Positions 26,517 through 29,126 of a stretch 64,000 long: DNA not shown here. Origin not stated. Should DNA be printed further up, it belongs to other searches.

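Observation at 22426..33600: Accessory island immediately downstream of ssrA (tmRNA)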

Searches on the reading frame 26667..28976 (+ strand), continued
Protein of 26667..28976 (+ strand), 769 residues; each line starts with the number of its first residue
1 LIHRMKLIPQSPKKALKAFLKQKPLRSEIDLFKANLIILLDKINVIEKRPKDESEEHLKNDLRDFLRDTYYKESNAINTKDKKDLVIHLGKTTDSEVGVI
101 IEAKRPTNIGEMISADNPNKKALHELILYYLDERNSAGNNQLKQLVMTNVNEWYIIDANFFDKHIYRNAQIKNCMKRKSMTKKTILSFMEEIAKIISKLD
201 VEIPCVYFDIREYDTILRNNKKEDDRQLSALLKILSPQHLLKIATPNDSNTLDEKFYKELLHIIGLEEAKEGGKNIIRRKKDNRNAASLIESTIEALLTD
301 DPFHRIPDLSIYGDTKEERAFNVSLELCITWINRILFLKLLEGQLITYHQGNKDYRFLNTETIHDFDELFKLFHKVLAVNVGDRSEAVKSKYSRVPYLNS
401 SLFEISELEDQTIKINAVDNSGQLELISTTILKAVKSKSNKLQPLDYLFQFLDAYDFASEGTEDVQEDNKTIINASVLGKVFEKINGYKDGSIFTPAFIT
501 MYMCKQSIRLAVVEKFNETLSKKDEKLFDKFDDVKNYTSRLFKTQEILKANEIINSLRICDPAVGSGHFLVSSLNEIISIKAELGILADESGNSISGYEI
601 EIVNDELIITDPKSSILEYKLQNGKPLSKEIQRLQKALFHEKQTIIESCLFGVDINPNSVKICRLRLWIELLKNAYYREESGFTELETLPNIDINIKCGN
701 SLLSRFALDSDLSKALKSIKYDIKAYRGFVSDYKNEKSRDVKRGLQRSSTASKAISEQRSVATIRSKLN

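Call 50: find_encoding_contigs(protein=P0029, flank=8000, max_places=2)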
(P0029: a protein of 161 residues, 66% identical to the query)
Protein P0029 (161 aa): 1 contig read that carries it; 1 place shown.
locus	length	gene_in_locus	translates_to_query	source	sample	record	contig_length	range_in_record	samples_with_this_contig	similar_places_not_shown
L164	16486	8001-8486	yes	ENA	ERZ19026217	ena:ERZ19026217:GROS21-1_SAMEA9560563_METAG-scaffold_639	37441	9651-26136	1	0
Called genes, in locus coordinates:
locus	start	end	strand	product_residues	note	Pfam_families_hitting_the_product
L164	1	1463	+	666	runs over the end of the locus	PF00535:Glycos_transf_2, PF13641:Glyco_tranf_2_3, PF13632:Glyco_trans_2_3 (weak), PF13727:CoA_binding_3 (weak)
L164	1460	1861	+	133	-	PF01042:Ribonuc_L-PSP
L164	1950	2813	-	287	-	PF00140:Sigma70_r1_2, PF04542:Sigma70_r2, PF04539:Sigma70_r3, PF04545:Sigma70_r4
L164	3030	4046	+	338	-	PF02912:Phe_tRNA-synt_N, PF01409:tRNA-synt_2d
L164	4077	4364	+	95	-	-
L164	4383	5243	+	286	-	PF02737:3HCDH_N, PF03446:NAD_binding_2 (weak), PF00725:3HCDH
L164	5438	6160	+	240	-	PF10672:Methyltrans_SAM, PF03602:Cons_hypoth95 (weak)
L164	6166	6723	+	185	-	PF03352:Adenine_glyco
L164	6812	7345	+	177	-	-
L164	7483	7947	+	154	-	-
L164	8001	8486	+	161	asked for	-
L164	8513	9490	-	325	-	PF12833:HTH_18, PF00165:HTH_AraC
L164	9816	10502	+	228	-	PF10988:DUF2807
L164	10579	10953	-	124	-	-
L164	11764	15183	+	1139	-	PF00149:Metallophos, PF05787:PhoX, PF22544:HYDIN_VesB_CFA65-like_Ig (weak), PF18962:Por_Secre_tail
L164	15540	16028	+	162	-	PF18962:Por_Secre_tail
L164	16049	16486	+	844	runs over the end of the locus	-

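Call 51: find_encoding_contigs(protein=P0022, flank=8000, max_places=2)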
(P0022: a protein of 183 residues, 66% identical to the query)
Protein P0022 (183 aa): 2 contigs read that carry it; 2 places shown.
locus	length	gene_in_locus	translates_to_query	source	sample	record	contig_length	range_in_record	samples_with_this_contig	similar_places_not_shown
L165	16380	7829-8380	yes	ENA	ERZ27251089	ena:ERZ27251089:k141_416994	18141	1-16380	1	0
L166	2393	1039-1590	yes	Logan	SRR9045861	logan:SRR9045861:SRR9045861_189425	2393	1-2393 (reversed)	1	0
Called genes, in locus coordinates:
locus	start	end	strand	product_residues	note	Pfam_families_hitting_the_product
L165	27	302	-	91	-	-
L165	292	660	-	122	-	PF00072:Response_reg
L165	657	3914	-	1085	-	PF13426:PAS_9 (weak), PF08448:PAS_4 (weak), PF00989:PAS (weak), PF13426:PAS_9, PF00512:HisKA, PF02518:HATPase_c, PF00072:Response_reg, PF01627:Hpt, +2 more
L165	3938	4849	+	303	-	PF01745:IPT, PF01715:IPPT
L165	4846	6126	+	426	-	PF13439:Glyco_transf_4 (weak)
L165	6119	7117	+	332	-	PF01408:GFO_IDH_MocA, PF02826:2-Hacid_dh_C (weak), PF03447:NAD_binding_3 (weak), PF02894:GFO_IDH_MocA_C, PF22725:GFO_IDH_MocA_C3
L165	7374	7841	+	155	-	-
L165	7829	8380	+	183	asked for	-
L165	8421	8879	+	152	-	PF25084:LbH_EIF2B (faint), PF25087:GMPPB_C (faint), PF00132:Hexapep, PF14602:Hexapep_2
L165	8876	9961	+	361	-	PF00155:Aminotran_1_2, PF01041:DegT_DnrJ_EryC1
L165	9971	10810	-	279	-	PF00685:Sulfotransfer_1, PF13469:Sulfotransfer_3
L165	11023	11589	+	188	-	PF08242:Methyltransf_12 (weak), PF13489:Methyltransf_23, PF13847:Methyltransf_31 (weak)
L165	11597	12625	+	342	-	-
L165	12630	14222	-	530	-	-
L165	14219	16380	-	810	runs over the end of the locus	PF09586:YfhO (weak)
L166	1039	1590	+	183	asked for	-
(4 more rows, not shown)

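Call 52: search_solved_structures(query=L082:8905-9372:+, max_evalue=5)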
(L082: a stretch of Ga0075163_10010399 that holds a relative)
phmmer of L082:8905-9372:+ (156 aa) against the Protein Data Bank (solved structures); distinct sequences matched with E-value up to 5: 2.
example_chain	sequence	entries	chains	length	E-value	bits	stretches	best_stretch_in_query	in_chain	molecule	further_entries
8pra_A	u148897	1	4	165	0.057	16.7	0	36-58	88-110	Cell surface protein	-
8prs_A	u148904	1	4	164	1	12.6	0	36-58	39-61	nvBagel4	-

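Call 54: search_protein_families(library=phrogs, proteins=[L082:7743-8204:+, L082:8195-8743:+, L082:8905-9372:+, L082:9380-9883:+], max_evalue=0.1)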
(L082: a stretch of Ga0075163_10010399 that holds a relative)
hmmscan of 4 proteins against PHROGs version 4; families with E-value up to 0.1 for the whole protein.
L082:7743-8204:+ (154 aa): 0 families

L082:8195-8743:+ (183 aa): 2 families
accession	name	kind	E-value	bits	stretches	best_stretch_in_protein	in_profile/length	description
phrog_3846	-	unknown function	0.042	14.2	0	140-160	168-188/234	-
phrog_22810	-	unknown function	0.075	11.1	1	28-181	1954-2102/2342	-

L082:8905-9372:+ (156 aa): 1 family
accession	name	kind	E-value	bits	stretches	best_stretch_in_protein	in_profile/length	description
phrog_35203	-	unknown function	0.071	14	0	34-82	55-104/150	-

L082:9380-9883:+ (168 aa): 3 families
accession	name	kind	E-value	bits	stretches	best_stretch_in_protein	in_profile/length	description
phrog_3642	-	DNA, RNA and nucleotide metabolism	7.4e-06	26.8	1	85-120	17-52/79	HTH DNA binding protein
phrog_1381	-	moron, auxiliary metabolic gene and host takeover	0.004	17.5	1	75-157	11-92/264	plasmid antitoxin with HTH domain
phrog_5399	-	other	0.0064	17.3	1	59-150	27-110/149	SAM-dependent methyltransferase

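Call 55: find_homologous_proteins(query=L082:8905-9372:+, max_evalue=0.001)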
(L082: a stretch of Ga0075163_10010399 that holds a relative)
Query L082:8905-9372:+ (156 aa): 12 proteins with E <= 0.001 among 28 candidates.
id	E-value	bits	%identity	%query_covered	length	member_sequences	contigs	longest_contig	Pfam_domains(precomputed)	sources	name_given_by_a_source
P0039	4.2e-97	340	100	100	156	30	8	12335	-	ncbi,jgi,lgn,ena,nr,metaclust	ncbi:MAG: N-acetyltransferase [Bacteroidia bacterium]|nr:N-acetyltransferase [Bacteroidia bacterium]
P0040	2.9e-70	253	75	100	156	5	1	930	-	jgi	jgi:hypothetical protein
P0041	1.1e-64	235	70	100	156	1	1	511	-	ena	-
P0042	3.9e-60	220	63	100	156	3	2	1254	-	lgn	-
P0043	1.0e-46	177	56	99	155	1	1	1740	-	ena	-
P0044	5.2e-45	171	54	98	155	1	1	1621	-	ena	-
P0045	8.5e-30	122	44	100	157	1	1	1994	-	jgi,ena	-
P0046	2.4e-29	120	43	100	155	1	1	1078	-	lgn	-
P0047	4.7e-28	116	44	100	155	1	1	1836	-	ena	-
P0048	2.5e-27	114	45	99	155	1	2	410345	-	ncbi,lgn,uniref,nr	ncbi:hypothetical protein [Mucilaginibacter dorajii]|uniref:N-acetyltransferase n=1 Tax=Mucilaginiba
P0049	1.9e-23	101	40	97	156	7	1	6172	-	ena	-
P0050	7.1e-18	83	42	79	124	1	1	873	-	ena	-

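Call 56: find_encoding_contigs(protein=P0039, flank=10000, max_places=10)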
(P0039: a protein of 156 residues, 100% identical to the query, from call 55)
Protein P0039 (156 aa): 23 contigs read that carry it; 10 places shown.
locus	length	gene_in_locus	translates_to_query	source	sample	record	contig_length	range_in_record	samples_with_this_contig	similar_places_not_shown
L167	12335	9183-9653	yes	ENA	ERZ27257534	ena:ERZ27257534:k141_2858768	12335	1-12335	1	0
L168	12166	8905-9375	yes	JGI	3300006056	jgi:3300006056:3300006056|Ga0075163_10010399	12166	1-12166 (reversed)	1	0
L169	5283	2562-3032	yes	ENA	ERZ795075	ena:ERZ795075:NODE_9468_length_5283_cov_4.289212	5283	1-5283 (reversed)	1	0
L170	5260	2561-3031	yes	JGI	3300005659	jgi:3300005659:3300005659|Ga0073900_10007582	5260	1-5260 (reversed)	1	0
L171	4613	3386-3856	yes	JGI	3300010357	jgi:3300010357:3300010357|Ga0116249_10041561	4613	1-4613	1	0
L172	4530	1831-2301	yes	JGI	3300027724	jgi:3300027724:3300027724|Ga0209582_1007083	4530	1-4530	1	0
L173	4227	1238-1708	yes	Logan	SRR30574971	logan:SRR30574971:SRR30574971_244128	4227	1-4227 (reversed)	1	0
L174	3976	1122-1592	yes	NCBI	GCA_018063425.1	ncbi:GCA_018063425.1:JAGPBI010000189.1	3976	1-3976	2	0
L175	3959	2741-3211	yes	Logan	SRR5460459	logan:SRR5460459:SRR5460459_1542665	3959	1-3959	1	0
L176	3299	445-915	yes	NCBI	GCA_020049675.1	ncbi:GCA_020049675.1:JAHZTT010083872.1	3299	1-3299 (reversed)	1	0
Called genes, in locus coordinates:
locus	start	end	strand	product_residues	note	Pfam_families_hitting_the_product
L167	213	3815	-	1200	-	PF13229:Beta_helix, PF13287:Fn3_assoc, PF13290:CHB_HEX_C_1, PF08757:CotH, PF18998:Flg_new_2, PF18962:Por_Secre_tail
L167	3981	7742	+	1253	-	PF23653:DUF7149, PF25120:DUF7814, PF02384:N6_Mtase (faint), PF20473:MmeI_Mtase (weak), PF07669:Eco57I, PF12950:TaqI_C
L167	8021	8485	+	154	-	-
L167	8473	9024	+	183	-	-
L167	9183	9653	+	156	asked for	-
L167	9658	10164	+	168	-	-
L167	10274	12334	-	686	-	?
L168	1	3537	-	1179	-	?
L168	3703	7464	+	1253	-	PF23653:DUF7149, PF25120:DUF7814, PF02384:N6_Mtase (faint), PF20473:MmeI_Mtase (weak), PF07669:Eco57I, PF12950:TaqI_C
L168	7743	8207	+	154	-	-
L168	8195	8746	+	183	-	-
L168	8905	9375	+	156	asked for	-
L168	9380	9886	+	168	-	-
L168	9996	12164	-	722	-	?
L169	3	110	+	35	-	?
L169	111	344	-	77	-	-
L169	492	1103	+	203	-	PF00239:Resolvase, PF13936:HTH_38 (weak)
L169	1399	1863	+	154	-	-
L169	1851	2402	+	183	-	-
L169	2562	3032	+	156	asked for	-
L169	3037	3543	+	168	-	-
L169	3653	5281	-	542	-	?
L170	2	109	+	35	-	?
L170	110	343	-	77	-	-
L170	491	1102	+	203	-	PF00239:Resolvase, PF13936:HTH_38 (weak)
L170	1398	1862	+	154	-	-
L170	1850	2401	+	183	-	-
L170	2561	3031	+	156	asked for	-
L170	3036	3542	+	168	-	-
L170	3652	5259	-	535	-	?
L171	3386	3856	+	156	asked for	-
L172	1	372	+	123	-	PF00239:Resolvase, PF13936:HTH_38 (weak)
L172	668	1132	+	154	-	-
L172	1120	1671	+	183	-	-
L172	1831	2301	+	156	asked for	-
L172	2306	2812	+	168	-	-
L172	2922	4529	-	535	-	?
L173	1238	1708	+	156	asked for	-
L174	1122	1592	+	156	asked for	-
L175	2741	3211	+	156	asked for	-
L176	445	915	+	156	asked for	-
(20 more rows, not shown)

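Call 71: predict_structure(alignment_id=A2)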
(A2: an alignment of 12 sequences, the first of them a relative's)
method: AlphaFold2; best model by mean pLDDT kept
length: 156 residues; sequences in the alignment: 12
mean_pLDDT: 88.9   pTM: 0.87
mean pLDDT of the five models: 88.9, 88.3, 88.2, 87.6, 85.3
residues with pLDDT >= 90: 98; 70-90: 57; 50-70: 1; < 50: 0
segments of 3 or more residues with pLDDT < 50: none
pLDDT, mean of each block of 10 residues (from residue 1): 92 93 74 75 88 91 94 92 82 95 96 89 87 92 93 88
secondary structure, 60 per line:
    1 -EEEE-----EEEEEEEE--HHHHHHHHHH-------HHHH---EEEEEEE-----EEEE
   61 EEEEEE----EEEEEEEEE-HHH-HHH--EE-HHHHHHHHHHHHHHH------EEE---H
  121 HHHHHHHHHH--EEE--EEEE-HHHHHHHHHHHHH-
elements in order: E2-5 E11-18 H21-30 H38-41 E45-51 E57-66 E71-79 H93-107 E114-116 H120-130 E133-135 E138-141 H143-155

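Call 74: fold_search(model_id=the predicted structure, library=pdb)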
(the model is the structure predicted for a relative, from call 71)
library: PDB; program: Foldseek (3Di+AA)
matches with E <= 10: 694; with E <= 0.001: 79
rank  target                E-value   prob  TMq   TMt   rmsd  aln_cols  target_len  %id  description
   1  3owc_B                5.1e-05  1.00  0.57  0.53   6.5       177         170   10  Crystal structure of GNAT superfamily protein PA2578 from Pseudomonas aeruginosa (released 2010-11-03)
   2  3owc_A                7.0e-05  1.00  0.59  0.55   6.5       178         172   10  Crystal structure of GNAT superfamily protein PA2578 from Pseudomonas aeruginosa (released 2010-11-03)
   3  2ae6_B                8.9e-05  1.00  0.61  0.65   5.5       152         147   14  Crystal Structure of Acetyltransferase of GNAT family from Enterococcus faecalis V583 (released 2005-09-06)
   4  7ak7_B                8.9e-05  1.00  0.55  0.56   6.2       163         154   15  Structure of Salmonella TacT2 toxin bound to TacA2 antitoxin (released 2021-08-18)
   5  7byy_A                8.9e-05  1.00  0.57  0.50   6.4       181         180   10  Crystal structure of bacterial toxin (released 2020-06-03)
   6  6gtr_B                1.1e-04  1.00  0.56  0.56   5.9       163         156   12  Structure of the AtaT Y144F mutant toxin bound to the C-terminus of the antitoxin AtaR and Acetyl-CoA (released 2019-03-06)
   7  8osp_A                1.1e-04  1.00  0.56  0.51   6.9       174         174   14  GCN5-related N-Acetyltransferase from Lactobacillus curiae (released 2023-07-05)
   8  7chd_A                1.2e-04  1.00  0.56  0.52   6.8       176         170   11  AtaT complexed with acetyl-methionyl-tRNAfMet (released 2020-11-04)
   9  2ae6_A                1.6e-04  1.00  0.58  0.61   6.2       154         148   14  Crystal Structure of Acetyltransferase of GNAT family from Enterococcus faecalis V583 (released 2005-09-06)
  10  5trm_E                1.6e-04  1.00  0.50  0.48   6.7       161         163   10  Crystal structure of human GCN5 histone acetyltransferase domain (released 2017-12-06)
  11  7ak7_A                1.7e-04  1.00  0.57  0.57   6.0       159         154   15  Structure of Salmonella TacT2 toxin bound to TacA2 antitoxin (released 2021-08-18)
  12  7ak8_C                1.7e-04  1.00  0.54  0.55   6.0       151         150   15  Structure of Salmonella TacT1 toxin bound to TacA1 antitoxin C-terminal peptide (released 2021-08-18)
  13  7kwj_B                2.0e-04  1.00  0.61  0.58   6.3       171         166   18  Spermidine N-acetyltransferase SpeG K23-Q34 chimera from Vibrio cholerae and hSSAT (released 2020-12-16)
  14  4e2a_A                2.1e-04  1.00  0.54  0.50   6.5       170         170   16  Crystal Structure of the Putative acetyltransferase from Streptococcus mutans (released 2013-03-13)
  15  4e2a_B                2.1e-04  1.00  0.54  0.50   6.4       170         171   15  Crystal Structure of the Putative acetyltransferase from Streptococcus mutans (released 2013-03-13)
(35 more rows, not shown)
